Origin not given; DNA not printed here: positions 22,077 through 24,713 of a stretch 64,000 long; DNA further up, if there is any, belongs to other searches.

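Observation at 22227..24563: Truncated or split methionine synthase with a non-canonical insert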

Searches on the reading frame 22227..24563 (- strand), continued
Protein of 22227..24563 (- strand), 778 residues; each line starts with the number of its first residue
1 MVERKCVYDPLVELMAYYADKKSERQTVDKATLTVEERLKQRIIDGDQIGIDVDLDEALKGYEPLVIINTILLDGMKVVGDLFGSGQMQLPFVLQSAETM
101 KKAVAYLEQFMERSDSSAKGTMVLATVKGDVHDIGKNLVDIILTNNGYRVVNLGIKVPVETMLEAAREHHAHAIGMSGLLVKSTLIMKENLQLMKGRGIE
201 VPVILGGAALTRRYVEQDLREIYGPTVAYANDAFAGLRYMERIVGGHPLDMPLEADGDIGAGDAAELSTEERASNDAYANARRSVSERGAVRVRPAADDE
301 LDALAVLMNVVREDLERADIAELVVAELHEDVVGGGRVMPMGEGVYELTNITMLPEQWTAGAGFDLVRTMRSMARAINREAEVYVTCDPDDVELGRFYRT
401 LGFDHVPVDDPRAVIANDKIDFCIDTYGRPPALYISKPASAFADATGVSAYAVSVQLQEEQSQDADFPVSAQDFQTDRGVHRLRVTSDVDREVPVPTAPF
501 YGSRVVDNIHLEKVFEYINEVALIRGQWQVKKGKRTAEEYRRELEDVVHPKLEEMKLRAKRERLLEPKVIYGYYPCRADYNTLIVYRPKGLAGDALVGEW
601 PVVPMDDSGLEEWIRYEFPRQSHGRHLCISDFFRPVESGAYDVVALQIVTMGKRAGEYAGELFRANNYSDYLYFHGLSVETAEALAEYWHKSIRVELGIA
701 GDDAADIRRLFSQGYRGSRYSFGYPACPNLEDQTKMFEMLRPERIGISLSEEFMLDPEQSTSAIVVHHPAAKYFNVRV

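Call 68: find_encoding_contigs(protein=P0049, flank=10000, max_places=2)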
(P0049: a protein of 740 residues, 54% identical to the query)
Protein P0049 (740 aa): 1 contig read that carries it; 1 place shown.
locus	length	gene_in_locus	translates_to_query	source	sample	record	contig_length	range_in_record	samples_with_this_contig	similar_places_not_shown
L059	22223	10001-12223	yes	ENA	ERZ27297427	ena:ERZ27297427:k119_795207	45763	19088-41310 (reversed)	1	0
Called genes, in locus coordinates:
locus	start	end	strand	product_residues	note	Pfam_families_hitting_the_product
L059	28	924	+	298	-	-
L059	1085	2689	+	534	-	PF00092:VWA, PF13519:VWA_2, PF13768:VWA_3 (faint), PF00691:OmpA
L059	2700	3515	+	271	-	-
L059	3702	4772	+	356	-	-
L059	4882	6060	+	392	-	PF13439:Glyco_transf_4 (weak), PF20706:GT4-conflict, PF00534:Glycos_transf_1, PF13692:Glyco_trans_1_4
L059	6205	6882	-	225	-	-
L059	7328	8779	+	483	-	PF00749:tRNA-synt_1c, PF19269:Anticodon_2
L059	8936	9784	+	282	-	PF03435:Sacchrp_dh_NADP (faint)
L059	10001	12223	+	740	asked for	PF02607:B12-binding_2, PF02310:B12-binding, PF02965:Met_synt_B12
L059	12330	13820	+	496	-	PF00270:DEAD, PF04851:ResIII, PF00271:Helicase_C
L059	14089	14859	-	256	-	PF02405:MlaE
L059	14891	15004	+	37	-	-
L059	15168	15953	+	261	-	-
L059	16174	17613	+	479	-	PF20094:GWxTD_dom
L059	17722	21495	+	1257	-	PF16078:2-oxogl_dehyd_N, PF00198:2-oxoacid_dh, PF00676:E1_dh, PF02779:Transket_pyr, PF16870:OxoGdeHyase_C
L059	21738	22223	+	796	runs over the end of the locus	PF00580:UvrD-helicase, PF01443:Viral_helicase1 (faint), PF13245:AAA_19, PF13604:AAA_30 (faint), PF13361:UvrD_C, PF13538:UvrD_C_2, PF21196:PcrA_UvrD_tudor (weak)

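Call 69: search_solved_structures(query=window:22227-24563:-, max_evalue=1e-10, show_alignments=2)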
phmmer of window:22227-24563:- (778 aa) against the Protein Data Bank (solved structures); distinct sequences matched with E-value up to 1e-10: 19.
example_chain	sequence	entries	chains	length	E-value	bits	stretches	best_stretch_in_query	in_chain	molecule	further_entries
8ssc_A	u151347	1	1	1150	8.6e-153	513.7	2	4-253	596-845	Methionine synthase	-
8ssd_A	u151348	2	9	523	1.9e-149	502.7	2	37-253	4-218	Methionine synthase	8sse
8g3h_A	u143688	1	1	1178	2e-148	499.3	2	4-254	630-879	Methionine synthase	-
9cbp_A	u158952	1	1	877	1.5e-87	298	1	4-248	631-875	Methionine synthase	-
9cbq_A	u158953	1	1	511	1.6e-86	294.7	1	4-245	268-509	Methionine synthase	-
9cbo_A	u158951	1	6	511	2.1e-86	294.2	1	4-245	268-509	Methionine synthase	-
9cbr_A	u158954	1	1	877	6.7e-85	289.3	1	4-248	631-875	Methionine synthase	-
3bul_A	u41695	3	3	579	3.7e-61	210.8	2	34-231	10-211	Methionine synthase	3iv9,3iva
1k7y_A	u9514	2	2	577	9.5e-60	206.1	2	34-231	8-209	methionine synthase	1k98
9ssp_A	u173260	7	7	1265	3e-49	171.4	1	27-235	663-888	Methionine synthase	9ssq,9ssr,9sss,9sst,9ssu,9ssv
1bmt_A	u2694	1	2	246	2.5e-44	155.1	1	34-231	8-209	METHIONINE SYNTHASE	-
1y80_A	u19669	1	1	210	1.1e-31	113.3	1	36-232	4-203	Predicted cobalamin binding protein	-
7xcn_M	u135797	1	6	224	1.1e-26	96.8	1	38-247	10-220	Trimethylamine methyltransferase corrinoid protein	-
2i2x_B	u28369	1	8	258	1.7e-25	92.9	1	41-230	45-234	Methyltransferase 1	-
3ezx_A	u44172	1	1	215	3.3e-18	68.7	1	36-217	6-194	Monomethylamine corrinoid protein 1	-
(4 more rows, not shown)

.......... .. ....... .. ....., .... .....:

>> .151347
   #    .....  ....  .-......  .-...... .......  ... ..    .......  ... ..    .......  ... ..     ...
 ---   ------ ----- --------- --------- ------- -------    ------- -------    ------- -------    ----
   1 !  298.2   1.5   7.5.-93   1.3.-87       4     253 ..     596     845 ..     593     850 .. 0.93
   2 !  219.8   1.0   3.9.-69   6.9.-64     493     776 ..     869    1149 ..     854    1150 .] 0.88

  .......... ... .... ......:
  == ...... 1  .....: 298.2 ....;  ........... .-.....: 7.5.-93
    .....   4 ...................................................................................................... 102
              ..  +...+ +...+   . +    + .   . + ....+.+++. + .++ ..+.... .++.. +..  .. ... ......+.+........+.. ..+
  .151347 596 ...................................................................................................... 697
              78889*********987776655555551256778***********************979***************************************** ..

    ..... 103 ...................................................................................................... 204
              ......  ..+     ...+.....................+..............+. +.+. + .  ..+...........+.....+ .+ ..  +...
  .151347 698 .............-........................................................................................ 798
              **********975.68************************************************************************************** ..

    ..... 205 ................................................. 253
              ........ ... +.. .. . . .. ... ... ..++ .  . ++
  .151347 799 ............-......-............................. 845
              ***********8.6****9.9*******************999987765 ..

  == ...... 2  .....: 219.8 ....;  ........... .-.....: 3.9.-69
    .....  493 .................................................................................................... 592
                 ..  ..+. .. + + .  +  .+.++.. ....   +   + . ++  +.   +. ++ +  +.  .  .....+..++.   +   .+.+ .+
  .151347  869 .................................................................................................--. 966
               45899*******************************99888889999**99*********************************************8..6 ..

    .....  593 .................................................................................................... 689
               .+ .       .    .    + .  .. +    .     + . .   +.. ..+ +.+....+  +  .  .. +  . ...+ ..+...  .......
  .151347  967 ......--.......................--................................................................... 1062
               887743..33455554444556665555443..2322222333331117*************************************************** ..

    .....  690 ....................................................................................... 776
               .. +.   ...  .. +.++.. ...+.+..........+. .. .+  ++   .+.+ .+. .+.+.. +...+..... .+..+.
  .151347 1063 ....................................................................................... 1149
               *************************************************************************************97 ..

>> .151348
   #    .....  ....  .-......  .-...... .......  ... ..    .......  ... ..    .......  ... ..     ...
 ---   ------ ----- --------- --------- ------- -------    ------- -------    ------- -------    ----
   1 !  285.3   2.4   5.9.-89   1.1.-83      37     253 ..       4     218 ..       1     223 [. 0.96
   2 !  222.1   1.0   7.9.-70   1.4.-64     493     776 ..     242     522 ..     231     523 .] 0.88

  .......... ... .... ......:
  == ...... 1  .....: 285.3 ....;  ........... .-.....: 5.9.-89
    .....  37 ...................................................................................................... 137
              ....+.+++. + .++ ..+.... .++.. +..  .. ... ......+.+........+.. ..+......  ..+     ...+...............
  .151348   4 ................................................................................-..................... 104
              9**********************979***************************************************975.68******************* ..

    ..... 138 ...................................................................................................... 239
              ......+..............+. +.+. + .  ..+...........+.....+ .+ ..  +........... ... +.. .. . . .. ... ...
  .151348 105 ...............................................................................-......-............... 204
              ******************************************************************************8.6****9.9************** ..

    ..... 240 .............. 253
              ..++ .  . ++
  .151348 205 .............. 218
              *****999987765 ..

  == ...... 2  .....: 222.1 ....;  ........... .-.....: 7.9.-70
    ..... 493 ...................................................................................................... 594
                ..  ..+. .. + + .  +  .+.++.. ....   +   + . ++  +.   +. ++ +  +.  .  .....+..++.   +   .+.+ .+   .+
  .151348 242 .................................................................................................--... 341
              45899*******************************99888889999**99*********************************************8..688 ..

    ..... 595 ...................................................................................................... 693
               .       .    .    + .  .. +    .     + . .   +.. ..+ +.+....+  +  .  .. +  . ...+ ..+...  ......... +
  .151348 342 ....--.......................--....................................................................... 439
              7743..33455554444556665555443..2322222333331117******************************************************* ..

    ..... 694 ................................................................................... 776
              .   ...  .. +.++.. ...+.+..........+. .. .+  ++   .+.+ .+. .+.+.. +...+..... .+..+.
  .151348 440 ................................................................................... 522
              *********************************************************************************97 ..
